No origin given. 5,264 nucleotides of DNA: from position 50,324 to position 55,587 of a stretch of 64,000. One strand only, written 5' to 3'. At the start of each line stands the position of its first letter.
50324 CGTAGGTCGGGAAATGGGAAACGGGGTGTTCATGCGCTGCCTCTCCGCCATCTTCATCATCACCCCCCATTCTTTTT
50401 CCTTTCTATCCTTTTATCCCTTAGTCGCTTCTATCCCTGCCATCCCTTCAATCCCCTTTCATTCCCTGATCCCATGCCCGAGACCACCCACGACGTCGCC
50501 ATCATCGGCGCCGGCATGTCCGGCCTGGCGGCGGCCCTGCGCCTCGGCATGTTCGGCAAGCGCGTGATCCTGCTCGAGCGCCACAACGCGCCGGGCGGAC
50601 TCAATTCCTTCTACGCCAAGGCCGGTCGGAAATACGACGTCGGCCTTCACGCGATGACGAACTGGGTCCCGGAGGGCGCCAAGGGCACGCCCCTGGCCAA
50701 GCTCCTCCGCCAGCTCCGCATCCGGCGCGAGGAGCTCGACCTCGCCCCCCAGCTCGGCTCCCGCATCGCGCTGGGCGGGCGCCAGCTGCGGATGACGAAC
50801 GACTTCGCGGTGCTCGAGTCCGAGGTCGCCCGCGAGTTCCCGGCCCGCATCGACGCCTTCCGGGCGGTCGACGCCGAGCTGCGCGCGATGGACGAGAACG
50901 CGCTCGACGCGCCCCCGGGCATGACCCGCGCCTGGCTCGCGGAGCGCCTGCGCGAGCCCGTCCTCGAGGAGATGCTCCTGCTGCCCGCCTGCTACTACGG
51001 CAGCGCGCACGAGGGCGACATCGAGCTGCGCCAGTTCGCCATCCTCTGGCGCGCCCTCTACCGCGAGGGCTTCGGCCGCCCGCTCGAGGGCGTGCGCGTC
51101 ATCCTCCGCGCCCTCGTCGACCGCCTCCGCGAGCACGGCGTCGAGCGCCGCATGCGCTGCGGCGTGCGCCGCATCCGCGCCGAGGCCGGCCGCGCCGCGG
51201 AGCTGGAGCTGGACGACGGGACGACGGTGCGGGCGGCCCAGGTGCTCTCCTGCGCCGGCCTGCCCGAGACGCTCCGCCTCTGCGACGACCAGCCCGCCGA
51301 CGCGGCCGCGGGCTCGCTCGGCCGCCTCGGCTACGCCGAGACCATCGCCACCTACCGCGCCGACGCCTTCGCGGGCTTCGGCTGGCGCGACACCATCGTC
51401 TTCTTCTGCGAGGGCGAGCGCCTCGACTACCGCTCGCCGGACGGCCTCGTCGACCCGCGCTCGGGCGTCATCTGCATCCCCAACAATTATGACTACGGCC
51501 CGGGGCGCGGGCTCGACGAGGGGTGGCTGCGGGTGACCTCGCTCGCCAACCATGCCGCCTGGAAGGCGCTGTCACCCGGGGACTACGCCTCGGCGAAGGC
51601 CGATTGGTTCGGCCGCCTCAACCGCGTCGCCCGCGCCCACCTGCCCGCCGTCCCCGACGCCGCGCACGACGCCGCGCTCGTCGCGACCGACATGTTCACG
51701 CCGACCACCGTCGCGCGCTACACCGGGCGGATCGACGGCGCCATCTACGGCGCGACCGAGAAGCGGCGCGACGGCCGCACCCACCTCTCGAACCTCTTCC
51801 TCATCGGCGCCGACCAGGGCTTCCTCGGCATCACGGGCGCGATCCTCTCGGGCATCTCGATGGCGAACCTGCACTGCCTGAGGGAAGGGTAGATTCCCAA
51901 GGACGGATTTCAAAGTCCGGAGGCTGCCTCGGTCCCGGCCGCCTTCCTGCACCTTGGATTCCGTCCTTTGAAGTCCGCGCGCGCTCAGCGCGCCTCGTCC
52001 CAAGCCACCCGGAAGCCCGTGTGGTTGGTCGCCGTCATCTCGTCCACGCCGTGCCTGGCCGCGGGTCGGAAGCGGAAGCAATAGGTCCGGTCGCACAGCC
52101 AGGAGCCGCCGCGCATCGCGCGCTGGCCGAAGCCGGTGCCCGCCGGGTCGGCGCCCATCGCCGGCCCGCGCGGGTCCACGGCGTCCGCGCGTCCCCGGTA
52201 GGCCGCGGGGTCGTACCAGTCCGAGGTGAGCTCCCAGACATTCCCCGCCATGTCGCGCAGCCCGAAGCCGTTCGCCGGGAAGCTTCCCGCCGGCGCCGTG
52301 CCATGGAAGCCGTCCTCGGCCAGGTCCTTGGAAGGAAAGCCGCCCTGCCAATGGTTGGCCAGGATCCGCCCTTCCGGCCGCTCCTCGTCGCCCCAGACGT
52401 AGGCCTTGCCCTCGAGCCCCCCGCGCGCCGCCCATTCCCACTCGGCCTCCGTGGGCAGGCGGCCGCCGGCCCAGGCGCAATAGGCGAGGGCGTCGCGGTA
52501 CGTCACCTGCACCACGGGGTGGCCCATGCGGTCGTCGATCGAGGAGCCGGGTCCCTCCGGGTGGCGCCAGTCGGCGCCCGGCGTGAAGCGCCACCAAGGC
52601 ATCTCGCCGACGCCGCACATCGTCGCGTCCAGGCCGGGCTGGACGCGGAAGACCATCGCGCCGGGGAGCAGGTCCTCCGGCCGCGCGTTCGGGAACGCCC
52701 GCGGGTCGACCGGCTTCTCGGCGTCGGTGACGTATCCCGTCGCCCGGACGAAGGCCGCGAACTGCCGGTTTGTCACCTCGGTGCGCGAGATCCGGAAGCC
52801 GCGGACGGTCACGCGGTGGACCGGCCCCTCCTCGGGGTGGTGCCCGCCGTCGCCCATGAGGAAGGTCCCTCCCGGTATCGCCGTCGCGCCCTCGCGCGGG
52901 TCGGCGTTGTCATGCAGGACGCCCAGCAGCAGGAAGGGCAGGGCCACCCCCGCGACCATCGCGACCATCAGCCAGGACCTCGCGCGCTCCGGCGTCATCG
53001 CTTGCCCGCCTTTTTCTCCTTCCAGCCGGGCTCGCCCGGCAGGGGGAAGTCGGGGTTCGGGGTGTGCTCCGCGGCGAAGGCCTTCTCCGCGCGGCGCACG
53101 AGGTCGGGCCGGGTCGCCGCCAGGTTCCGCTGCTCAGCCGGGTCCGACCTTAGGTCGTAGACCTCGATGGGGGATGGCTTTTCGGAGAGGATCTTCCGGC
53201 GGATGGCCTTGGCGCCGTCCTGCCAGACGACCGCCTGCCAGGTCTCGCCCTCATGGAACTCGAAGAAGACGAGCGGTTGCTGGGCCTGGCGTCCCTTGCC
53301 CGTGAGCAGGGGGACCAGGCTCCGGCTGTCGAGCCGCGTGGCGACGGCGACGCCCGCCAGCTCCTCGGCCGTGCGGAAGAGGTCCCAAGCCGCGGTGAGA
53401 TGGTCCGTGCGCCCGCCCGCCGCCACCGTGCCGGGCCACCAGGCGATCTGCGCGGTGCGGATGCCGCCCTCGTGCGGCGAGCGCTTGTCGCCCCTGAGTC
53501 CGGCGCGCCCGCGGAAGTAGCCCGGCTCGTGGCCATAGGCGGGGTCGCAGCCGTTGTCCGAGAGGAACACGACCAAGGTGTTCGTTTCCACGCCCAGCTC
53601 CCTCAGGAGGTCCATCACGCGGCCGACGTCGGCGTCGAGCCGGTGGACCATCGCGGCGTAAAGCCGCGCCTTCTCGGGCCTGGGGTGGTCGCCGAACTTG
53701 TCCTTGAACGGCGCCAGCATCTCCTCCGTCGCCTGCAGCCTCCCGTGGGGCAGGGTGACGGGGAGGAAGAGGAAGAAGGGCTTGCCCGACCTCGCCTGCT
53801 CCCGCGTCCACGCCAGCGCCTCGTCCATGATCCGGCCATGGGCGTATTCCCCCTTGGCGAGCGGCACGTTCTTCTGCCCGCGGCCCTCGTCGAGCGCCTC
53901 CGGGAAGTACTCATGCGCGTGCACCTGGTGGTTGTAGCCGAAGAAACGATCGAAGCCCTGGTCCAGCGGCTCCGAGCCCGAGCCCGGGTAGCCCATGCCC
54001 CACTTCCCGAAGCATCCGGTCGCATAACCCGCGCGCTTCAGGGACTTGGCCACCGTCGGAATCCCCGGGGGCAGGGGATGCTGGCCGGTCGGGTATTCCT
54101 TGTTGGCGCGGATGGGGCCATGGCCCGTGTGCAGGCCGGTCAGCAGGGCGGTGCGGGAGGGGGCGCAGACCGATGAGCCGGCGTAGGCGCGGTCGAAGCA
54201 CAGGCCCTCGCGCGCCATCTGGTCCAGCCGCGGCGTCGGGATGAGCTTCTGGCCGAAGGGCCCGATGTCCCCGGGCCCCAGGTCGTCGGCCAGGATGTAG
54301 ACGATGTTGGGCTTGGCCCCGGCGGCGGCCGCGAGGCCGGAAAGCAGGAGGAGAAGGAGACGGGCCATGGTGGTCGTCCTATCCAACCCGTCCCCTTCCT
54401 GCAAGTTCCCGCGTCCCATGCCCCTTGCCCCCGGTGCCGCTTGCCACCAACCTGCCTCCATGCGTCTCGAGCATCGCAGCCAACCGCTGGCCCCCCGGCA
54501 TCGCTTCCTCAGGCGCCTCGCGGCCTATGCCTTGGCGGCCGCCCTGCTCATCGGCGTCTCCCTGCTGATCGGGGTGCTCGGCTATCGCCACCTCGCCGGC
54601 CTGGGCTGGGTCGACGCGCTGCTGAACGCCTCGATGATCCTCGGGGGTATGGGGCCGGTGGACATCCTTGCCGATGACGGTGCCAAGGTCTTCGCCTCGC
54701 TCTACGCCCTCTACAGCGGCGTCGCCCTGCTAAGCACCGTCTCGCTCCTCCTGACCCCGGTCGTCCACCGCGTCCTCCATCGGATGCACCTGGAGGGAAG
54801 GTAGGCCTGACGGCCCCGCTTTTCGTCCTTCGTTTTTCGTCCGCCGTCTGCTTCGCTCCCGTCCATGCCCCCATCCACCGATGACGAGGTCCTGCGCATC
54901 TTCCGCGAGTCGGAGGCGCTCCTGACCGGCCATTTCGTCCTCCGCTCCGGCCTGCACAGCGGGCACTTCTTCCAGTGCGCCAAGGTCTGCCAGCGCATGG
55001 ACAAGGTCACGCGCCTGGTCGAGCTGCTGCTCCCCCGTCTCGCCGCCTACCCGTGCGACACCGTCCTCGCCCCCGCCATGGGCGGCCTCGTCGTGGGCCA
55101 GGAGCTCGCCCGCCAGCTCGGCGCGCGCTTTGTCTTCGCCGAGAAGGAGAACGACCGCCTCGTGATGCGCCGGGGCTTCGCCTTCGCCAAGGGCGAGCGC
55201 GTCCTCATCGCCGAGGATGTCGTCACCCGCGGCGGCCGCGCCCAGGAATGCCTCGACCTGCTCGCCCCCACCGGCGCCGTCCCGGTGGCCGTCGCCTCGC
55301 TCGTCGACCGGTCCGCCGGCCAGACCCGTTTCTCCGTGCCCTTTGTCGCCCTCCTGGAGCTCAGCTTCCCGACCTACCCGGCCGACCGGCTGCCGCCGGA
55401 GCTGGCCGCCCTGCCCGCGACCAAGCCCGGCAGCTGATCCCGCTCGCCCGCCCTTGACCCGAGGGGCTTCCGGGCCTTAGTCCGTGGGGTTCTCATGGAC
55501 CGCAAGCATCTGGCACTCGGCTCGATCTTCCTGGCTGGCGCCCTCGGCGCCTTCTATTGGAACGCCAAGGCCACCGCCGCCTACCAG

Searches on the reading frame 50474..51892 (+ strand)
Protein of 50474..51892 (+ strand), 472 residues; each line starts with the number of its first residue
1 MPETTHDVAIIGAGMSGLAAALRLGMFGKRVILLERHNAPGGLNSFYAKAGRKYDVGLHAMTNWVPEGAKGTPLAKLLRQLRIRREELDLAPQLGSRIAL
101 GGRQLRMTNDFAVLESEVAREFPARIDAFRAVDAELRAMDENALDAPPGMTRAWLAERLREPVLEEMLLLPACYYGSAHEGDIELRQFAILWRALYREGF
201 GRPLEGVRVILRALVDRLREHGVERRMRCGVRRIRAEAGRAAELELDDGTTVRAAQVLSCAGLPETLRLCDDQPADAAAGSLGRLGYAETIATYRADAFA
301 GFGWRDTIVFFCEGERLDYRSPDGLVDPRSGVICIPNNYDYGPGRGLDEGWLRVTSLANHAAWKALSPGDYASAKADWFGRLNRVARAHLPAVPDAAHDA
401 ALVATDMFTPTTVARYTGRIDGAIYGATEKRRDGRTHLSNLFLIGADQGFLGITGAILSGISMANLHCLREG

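Call 27: search_protein_families(library=pfam, proteins=[window:50474-51892:+])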
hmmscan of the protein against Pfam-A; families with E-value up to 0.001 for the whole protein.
window:50474-51892:+ (472 aa): 10 families
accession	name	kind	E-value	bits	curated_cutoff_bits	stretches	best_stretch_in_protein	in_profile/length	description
PF01593.30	Amino_oxidase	-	3.7e-21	76.4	19.8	1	15-465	1-440/443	Flavin containing amine oxidoreductase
PF13450.12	NAD_binding_8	-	6.3e-11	42.8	21.9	1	10-64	1-55/68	NAD(P)-binding Rossmann-like domain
PF07992.20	Pyr_redox_2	-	1e-10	42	26.1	1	6-40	1-36/291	Pyridine nucleotide-disulphide oxidoreductase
PF01266.30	DAO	-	1.2e-10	41.9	27.9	1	7-144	1-131/353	FAD dependent oxidoreductase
PF03486.20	HI0933_like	-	2.5e-08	34.1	50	1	6-41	1-36/244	HI0933-like protein Rossmann domain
PF00890.30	FAD_binding_2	-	3.9e-08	33.4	20.4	1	7-51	1-44/414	FAD binding domain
PF12831.13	FAD_oxidored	-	1.3e-06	28.5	27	1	7-45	1-39/416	FAD dependent oxidoreductase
PF01494.25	FAD_binding_3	-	4.9e-05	23.2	22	1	7-39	3-35/349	FAD binding domain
PF01946.23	Thi4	-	5.4e-05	23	26.2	1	6-42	18-55/235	Thi4 family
PF00070.33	Pyr_redox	-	0.0002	22.2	22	0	8-41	2-35/82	Pyridine nucleotide-disulphide oxidoreductase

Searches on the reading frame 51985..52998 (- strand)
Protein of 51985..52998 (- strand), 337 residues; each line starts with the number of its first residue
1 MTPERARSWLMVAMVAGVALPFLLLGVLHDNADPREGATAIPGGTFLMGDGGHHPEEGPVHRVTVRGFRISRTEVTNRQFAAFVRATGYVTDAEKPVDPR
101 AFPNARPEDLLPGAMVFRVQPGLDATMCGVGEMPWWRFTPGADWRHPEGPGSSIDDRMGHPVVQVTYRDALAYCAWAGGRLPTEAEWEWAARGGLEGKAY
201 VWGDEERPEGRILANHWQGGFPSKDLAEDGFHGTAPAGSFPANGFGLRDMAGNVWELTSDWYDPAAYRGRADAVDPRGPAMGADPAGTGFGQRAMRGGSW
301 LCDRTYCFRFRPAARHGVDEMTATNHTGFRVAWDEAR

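Call 98: search_protein_families(library=pfam, proteins=[window:51985-52998:-], max_evalue=0.00001)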
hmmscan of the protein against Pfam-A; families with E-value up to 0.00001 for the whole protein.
window:51985-52998:- (337 aa): 1 family
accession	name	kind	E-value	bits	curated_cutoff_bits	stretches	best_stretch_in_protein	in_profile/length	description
PF03781.23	FGE-sulfatase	-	6.3e-77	259.1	23.3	1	40-333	7-255/255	Sulfatase-modifying factor enzyme 1-like domain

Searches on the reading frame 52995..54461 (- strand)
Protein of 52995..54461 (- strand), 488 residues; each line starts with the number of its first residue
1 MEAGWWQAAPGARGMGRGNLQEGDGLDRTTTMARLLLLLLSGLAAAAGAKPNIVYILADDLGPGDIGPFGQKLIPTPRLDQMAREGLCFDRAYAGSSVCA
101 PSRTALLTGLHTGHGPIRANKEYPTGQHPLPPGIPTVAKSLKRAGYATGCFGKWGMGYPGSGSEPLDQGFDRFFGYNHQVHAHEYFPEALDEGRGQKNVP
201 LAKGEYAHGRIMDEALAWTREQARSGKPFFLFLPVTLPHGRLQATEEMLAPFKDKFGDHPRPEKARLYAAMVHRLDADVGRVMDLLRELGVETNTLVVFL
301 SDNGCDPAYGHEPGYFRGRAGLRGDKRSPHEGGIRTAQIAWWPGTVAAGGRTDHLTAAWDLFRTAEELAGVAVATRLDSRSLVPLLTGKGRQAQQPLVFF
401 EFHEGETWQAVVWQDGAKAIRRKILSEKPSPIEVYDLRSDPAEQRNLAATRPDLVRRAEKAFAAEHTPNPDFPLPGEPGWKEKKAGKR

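Call 27: search_protein_families(library=pfam, proteins=[window:52995-54461:-])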
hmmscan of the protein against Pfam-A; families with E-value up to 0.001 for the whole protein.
window:52995-54461:- (488 aa): 3 families
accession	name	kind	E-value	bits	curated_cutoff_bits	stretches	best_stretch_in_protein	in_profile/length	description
PF00884.28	Sulfatase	-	5.2e-51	174.2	25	1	51-371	1-301/301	Sulfatase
PF16347.10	SGSH_C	-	1.5e-12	48.3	29.3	1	325-449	7-133/154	N-sulphoglucosamine sulphohydrolase, C-terminal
PF01663.27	Phosphodiest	-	5.5e-07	29.9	23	1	55-308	3-224/342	Type I phosphodiesterase / nucleotide pyrophosphatase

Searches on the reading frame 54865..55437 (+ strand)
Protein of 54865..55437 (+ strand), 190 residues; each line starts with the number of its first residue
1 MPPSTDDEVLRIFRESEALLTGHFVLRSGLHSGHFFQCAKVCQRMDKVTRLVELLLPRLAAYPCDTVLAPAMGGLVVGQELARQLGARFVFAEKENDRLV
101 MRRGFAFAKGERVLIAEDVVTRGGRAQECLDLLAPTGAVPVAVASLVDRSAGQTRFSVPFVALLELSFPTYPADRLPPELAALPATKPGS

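Call 27: search_protein_families(library=pfam, proteins=[window:54865-55437:+])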
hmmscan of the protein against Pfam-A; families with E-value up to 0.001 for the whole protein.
window:54865-55437:+ (190 aa): 1 family
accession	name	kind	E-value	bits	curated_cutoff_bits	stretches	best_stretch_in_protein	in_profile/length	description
PF00156.33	Pribosyltran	-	6e-11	42.3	26.3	1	64-154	30-131/158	Phosphoribosyl transferase domain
